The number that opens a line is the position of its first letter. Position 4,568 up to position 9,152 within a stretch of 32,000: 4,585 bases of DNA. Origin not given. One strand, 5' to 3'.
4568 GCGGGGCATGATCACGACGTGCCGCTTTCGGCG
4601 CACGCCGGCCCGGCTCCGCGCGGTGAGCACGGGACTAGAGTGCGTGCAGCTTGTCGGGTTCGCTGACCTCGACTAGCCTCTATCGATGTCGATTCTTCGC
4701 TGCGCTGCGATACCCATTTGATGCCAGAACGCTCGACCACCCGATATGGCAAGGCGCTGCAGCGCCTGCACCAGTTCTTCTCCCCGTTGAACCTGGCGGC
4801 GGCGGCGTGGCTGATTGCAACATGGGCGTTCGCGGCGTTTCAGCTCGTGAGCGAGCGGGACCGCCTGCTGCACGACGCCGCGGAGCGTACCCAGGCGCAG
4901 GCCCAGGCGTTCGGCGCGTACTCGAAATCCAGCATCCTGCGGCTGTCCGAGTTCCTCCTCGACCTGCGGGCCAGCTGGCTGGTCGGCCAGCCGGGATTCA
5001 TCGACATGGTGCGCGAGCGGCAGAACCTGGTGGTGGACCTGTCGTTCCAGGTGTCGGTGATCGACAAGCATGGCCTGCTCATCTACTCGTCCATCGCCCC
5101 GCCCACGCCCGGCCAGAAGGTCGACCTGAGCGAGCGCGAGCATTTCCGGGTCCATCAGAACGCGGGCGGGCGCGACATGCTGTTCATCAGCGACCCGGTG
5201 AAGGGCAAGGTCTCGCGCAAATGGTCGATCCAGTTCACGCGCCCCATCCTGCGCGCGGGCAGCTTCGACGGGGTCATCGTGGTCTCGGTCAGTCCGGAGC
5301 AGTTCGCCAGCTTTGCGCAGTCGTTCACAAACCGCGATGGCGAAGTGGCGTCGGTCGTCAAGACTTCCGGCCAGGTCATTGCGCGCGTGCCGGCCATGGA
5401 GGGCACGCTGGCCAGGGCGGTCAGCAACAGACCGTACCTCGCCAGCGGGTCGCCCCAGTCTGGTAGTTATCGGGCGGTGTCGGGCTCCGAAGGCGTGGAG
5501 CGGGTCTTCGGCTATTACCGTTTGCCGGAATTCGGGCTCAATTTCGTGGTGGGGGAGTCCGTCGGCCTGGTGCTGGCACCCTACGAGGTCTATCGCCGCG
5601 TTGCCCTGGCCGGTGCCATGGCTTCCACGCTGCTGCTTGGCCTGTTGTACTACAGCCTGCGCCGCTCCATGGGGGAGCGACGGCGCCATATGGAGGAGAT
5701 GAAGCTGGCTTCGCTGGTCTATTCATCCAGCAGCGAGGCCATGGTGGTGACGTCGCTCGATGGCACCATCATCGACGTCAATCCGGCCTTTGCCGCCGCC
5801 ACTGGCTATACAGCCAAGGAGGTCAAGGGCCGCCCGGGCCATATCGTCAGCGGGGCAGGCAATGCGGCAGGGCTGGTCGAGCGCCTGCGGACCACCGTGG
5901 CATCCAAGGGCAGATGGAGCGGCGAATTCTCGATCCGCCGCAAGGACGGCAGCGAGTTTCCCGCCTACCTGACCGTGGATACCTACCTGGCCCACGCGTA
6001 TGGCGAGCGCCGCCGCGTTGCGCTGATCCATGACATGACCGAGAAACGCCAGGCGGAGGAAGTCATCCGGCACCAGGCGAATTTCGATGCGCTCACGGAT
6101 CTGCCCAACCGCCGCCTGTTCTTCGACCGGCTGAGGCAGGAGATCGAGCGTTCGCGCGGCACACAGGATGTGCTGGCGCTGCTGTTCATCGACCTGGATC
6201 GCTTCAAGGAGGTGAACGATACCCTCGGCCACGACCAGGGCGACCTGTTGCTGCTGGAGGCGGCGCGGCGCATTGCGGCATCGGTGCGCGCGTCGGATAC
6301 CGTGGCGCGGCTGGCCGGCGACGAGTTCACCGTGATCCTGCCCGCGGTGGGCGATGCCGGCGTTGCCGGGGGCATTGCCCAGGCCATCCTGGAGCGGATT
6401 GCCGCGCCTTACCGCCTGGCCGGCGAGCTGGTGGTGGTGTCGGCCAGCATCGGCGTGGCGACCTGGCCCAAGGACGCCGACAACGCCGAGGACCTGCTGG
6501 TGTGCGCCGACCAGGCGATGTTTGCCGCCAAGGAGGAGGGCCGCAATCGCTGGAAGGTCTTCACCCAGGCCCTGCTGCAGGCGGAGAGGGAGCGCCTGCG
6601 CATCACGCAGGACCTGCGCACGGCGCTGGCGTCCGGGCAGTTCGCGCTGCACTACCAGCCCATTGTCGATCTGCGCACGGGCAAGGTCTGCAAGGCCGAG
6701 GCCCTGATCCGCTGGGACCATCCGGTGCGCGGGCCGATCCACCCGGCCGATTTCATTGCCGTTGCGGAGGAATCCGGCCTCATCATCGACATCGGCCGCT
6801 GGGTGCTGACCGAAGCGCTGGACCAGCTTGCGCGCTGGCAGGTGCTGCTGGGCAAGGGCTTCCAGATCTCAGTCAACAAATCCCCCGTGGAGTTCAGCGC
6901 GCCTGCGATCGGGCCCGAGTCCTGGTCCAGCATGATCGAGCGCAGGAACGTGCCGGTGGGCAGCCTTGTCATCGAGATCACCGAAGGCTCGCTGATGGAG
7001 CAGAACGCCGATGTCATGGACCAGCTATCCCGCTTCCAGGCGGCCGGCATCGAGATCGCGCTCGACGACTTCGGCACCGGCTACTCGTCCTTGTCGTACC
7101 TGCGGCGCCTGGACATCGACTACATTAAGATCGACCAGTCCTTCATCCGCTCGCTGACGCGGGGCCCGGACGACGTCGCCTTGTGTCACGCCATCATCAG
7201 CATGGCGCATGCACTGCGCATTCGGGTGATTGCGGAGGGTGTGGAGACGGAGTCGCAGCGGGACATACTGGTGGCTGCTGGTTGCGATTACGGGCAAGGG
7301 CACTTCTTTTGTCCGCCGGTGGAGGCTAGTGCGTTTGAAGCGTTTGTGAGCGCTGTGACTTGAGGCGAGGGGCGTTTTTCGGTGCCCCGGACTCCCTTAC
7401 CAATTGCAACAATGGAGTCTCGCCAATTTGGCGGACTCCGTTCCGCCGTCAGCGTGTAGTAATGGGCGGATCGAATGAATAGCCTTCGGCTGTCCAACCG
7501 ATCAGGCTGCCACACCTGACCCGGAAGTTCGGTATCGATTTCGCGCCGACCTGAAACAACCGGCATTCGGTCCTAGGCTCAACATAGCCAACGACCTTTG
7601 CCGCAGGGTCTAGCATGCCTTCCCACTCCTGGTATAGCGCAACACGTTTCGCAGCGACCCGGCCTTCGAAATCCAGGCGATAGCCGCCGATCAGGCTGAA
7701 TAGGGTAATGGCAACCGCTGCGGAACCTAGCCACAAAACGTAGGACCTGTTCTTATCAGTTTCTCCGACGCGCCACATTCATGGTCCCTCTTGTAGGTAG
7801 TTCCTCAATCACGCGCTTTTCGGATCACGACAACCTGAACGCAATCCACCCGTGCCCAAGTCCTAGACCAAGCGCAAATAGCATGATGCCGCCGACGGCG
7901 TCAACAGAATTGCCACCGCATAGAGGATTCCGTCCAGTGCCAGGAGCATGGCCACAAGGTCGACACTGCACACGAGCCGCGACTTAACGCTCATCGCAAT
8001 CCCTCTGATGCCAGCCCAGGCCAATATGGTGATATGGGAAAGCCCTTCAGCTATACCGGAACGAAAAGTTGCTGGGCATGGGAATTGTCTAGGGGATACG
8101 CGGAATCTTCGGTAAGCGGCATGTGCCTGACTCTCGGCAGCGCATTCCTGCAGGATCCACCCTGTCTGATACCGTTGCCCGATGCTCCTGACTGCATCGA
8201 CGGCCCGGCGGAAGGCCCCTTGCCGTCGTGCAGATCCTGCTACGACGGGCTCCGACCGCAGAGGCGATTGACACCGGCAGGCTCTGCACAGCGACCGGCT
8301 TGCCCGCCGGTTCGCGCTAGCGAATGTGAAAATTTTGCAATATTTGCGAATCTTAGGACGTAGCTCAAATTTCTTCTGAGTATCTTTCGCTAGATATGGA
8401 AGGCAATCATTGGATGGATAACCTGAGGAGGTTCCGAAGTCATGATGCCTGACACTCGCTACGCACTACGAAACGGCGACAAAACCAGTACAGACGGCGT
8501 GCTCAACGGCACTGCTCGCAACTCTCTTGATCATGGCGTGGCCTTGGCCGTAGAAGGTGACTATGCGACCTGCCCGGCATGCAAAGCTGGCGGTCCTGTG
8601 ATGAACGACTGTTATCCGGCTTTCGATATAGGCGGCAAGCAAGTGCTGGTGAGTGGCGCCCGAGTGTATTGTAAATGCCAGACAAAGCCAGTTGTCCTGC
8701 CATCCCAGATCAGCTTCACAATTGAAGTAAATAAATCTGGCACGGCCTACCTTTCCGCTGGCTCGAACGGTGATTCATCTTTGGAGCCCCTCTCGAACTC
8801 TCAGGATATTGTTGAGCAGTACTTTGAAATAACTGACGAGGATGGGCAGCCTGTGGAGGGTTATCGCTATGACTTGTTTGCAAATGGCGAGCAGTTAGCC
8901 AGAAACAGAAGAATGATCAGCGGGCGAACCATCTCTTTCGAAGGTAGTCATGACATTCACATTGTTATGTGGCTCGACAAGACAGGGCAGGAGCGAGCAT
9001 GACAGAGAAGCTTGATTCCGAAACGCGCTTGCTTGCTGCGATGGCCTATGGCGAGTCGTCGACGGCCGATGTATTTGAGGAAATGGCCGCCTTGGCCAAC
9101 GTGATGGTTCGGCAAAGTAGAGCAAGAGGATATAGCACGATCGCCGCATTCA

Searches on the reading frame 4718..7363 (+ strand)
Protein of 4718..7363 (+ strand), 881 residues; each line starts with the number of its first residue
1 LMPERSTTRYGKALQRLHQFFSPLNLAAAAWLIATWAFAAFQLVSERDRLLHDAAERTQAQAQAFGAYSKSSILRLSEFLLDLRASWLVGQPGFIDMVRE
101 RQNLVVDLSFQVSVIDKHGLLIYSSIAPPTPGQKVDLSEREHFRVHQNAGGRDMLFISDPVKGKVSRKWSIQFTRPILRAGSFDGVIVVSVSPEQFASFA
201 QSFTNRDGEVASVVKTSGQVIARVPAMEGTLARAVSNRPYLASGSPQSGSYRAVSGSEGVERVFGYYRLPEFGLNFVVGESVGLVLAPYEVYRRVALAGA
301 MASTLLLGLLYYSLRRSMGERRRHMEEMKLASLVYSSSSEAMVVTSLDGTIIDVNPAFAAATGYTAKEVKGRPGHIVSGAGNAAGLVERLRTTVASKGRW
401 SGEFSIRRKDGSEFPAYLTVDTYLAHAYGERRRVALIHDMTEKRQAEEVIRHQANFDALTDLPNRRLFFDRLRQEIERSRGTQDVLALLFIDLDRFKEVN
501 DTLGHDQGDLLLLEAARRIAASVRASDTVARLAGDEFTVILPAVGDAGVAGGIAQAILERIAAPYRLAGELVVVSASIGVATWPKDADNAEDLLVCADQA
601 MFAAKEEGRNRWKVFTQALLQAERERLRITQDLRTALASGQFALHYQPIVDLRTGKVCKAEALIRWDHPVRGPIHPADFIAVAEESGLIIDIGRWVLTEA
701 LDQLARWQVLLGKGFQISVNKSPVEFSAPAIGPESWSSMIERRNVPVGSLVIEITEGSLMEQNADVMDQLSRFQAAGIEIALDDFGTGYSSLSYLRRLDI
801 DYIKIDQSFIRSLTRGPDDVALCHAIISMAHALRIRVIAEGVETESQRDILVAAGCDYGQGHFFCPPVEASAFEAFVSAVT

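Call 27: search_protein_families(library=pfam, proteins=[window:4718-7363:+], max_evalue=0.001)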
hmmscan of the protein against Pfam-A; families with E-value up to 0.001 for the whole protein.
window:4718-7363:+ (881 aa): 8 families
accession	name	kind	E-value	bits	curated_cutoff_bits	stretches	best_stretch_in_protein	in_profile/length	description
PF00563.25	EAL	-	4.6e-74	249.2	31.3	1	631-867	2-236/236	EAL domain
PF00990.26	GGDEF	-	2.2e-48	164.5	23.8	1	454-611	1-161/161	Diguanylate cyclase, GGDEF domain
PF13426.13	PAS_9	-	1.1e-12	48.5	27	1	340-442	2-103/103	PAS domain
PF02743.24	dCache_1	-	6.2e-10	39.5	45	1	112-274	71-235/240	Cache domain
PF00989.32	PAS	-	3.5e-07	30.7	22.6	1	335-426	7-99/113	PAS fold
PF08448.16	PAS_4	-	2.3e-05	25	23.1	1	336-444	2-109/110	PAS fold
PF13188.13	PAS_8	-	6.1e-05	23.2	21.8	1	335-373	7-42/65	PAS domain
PF08447.18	PAS_3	-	0.00019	22.1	25.6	1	351-414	1-66/89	PAS fold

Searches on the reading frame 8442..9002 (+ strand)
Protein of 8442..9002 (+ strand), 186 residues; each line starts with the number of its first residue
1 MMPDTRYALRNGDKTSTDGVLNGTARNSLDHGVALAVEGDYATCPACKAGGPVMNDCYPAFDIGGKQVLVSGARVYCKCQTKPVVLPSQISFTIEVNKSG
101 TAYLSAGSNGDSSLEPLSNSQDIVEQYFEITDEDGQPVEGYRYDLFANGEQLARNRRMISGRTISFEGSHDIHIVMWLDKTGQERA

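Call 27: search_protein_families(library=pfam, proteins=[window:8442-9002:+], max_evalue=0.001)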
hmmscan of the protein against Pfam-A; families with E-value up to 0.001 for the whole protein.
window:8442-9002:+ (186 aa): 1 family
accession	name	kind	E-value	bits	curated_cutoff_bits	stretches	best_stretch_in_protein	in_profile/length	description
PF05488.18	PAAR_motif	-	1.3e-10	41.8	27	1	12-80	2-67/70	PAAR motif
